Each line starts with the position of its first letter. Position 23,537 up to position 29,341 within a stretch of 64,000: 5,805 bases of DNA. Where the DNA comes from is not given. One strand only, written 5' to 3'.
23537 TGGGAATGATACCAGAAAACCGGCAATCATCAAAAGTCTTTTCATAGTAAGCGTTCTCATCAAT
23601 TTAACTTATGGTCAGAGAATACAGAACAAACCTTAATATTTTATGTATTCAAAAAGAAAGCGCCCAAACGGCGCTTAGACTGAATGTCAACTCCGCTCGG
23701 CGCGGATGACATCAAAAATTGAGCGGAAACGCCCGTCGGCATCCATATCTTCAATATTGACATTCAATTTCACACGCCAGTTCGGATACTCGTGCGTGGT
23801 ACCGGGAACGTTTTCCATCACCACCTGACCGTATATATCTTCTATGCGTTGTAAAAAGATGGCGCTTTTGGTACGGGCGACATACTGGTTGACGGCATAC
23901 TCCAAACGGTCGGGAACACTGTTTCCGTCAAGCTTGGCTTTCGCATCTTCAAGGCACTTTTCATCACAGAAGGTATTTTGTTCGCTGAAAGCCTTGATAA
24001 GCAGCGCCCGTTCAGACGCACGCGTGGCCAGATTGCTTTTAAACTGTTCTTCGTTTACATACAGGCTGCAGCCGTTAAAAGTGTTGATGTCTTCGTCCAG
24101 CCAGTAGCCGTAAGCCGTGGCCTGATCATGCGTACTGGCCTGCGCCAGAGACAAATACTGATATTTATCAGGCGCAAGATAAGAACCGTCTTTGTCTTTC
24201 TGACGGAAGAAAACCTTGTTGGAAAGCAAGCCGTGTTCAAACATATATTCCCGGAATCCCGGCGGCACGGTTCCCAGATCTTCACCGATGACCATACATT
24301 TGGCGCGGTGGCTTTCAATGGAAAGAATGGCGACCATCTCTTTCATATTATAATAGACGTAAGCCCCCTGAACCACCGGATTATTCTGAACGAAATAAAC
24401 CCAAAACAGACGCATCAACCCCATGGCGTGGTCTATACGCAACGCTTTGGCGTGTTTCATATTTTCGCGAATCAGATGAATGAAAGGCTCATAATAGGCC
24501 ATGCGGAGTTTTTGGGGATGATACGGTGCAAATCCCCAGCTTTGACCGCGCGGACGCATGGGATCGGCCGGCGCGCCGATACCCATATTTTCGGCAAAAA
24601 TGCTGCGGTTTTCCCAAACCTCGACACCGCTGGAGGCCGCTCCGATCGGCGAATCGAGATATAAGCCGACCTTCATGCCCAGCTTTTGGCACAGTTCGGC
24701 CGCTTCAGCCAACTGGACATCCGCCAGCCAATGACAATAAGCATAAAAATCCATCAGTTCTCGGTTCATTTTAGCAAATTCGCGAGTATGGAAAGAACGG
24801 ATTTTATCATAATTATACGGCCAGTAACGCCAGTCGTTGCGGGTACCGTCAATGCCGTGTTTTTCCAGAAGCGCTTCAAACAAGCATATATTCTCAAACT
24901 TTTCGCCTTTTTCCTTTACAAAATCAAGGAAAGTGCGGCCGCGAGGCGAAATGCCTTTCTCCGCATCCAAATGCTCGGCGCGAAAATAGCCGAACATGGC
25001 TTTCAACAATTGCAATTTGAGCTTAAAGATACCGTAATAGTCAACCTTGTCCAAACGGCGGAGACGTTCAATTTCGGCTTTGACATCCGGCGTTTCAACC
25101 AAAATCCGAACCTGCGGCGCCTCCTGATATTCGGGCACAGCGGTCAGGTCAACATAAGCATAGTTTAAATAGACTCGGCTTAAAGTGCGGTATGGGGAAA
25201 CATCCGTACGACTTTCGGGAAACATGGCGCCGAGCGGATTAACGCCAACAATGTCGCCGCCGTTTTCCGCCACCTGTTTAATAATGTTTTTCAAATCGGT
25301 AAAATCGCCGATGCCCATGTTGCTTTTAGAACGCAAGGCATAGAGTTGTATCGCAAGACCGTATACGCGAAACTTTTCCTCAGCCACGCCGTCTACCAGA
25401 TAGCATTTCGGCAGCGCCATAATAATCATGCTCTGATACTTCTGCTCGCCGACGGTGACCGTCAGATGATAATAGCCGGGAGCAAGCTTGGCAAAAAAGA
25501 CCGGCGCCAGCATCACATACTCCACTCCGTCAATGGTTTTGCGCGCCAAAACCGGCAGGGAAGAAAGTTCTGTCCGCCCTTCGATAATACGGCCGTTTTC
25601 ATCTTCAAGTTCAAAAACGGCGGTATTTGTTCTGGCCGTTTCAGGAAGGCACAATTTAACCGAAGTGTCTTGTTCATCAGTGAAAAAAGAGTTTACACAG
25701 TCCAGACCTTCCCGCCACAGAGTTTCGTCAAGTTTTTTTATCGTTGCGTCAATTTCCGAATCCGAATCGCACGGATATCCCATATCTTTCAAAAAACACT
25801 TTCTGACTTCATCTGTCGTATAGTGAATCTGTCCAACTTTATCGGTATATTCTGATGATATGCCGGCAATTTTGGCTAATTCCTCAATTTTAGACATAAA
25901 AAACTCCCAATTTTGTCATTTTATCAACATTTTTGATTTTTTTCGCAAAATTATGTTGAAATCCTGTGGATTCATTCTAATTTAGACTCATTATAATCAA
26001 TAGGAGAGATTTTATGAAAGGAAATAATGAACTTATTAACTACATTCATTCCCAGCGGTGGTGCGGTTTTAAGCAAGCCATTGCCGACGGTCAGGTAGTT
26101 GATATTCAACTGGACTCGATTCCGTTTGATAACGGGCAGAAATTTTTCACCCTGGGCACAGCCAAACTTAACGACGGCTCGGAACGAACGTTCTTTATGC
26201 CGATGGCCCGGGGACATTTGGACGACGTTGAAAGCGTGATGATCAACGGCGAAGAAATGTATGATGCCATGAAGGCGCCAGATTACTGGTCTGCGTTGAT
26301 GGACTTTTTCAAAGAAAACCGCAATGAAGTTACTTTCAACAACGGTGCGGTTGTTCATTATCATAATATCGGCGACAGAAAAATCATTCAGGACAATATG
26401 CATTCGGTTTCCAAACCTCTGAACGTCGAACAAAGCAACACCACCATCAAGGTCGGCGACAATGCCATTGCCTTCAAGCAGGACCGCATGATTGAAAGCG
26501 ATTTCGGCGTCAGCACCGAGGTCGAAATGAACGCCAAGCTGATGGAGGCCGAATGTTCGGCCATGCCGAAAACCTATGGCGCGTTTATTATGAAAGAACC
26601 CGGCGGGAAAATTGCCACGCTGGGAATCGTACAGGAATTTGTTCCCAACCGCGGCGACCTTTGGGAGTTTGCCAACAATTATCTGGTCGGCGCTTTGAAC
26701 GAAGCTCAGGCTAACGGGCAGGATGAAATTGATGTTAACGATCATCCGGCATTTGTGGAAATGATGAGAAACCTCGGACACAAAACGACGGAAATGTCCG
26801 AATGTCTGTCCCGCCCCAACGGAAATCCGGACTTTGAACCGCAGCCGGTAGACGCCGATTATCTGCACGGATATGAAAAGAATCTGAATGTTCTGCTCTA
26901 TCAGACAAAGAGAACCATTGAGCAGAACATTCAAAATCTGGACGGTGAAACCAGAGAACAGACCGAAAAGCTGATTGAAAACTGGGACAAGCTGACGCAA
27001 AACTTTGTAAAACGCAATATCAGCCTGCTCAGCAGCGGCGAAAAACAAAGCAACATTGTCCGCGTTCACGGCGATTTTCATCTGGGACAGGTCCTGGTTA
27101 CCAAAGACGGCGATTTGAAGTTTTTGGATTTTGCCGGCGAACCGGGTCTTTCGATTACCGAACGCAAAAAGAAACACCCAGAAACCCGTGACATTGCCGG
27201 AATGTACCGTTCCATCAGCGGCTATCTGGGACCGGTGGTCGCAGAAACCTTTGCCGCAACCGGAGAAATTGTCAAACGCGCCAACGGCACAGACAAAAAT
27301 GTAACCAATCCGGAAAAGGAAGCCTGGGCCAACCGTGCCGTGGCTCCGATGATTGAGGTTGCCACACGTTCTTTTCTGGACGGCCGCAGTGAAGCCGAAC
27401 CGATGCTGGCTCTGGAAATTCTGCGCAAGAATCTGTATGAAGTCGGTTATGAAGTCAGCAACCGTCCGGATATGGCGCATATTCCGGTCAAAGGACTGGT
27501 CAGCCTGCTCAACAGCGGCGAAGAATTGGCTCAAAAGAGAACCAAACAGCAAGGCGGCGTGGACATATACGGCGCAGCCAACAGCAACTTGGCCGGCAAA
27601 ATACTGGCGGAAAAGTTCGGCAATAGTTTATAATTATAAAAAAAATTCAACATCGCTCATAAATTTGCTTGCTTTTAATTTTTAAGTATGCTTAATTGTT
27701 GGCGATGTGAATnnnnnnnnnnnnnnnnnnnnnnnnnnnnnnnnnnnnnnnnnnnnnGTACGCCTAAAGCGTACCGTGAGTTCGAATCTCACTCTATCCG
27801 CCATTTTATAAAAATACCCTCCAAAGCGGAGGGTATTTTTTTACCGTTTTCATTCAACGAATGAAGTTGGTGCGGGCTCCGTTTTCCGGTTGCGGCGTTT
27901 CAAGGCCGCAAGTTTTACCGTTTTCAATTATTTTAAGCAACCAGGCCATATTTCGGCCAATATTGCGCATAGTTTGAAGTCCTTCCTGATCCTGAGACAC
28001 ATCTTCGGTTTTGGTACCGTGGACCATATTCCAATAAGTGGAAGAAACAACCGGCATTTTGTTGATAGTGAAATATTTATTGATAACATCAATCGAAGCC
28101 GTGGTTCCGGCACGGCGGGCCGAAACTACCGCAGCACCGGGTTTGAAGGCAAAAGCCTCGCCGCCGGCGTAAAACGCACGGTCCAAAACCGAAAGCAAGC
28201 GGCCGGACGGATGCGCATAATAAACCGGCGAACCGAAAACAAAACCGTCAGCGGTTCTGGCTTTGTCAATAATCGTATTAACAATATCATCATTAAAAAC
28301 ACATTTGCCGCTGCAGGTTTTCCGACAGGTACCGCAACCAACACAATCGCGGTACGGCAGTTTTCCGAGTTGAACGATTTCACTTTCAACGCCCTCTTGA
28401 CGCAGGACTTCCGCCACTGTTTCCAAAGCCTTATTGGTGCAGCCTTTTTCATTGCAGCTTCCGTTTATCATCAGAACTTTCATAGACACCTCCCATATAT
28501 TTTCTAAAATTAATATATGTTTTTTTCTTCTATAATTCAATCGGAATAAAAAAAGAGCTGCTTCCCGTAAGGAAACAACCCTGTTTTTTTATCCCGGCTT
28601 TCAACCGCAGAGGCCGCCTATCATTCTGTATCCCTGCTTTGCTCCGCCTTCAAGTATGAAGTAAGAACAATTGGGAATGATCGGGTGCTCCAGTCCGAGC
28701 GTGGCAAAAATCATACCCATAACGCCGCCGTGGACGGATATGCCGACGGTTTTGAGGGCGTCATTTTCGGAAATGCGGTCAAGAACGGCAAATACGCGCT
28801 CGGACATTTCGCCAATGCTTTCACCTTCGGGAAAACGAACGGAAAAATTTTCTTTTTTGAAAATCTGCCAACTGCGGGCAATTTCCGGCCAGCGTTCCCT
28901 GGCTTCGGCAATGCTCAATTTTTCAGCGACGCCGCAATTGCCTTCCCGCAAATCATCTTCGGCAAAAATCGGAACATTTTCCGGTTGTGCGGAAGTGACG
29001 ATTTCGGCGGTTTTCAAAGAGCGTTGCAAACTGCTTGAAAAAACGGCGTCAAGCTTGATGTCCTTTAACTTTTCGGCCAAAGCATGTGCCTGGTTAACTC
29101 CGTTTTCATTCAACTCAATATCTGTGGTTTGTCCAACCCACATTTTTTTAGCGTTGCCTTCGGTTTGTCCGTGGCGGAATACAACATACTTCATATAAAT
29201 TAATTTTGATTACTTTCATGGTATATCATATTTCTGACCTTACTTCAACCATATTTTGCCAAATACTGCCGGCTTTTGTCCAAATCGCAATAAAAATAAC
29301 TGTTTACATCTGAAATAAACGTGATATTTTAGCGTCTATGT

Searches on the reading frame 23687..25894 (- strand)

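Call 84: search_protein_families(library=pfam, proteins=[window:23687-25894:-], max_evalue=0.001)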
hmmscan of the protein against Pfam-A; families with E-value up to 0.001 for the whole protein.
window:23687-25894:- (735 aa): 2 families
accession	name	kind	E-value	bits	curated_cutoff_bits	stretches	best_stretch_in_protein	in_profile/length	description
PF02446.23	Glyco_hydro_77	-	9.1e-98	328.6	25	1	182-711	1-460/465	4-alpha-glucanotransferase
PF21226.3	MalQ_N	-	9.4e-07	29.6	24.1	1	72-160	8-90/91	MalQ N-terminal beta sandwich domain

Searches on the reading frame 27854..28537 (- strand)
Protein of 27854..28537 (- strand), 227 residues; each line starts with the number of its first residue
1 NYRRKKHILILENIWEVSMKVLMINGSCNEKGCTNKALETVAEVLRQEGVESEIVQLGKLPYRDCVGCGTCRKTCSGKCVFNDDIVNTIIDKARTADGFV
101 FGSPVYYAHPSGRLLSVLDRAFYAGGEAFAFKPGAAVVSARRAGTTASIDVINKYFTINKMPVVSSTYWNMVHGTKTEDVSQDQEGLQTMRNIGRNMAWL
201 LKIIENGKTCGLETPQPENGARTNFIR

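Call 84: search_protein_families(library=pfam, proteins=[window:27854-28537:-], max_evalue=0.001)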
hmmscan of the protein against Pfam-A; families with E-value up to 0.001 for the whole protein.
window:27854-28537:- (227 aa): 2 families
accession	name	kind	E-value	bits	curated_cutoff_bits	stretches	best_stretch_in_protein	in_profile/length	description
PF03358.20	FMN_red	-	4.9e-31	107.8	24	1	19-174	1-150/152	NADPH-dependent FMN reductase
PF02525.22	Flavodoxin_2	-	5.7e-06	26.6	27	1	19-133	1-114/198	Flavodoxin-like fold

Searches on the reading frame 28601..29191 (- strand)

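Call 84: search_protein_families(library=pfam, proteins=[window:28601-29191:-], max_evalue=0.001)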
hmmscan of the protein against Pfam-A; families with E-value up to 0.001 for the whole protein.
window:28601-29191:- (196 aa): 1 family
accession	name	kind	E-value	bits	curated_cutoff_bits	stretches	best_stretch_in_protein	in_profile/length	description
PF00300.27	His_Phos_1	-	9.9e-39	133.5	21.7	1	4-180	3-179/194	Histidine phosphatase superfamily (branch 1)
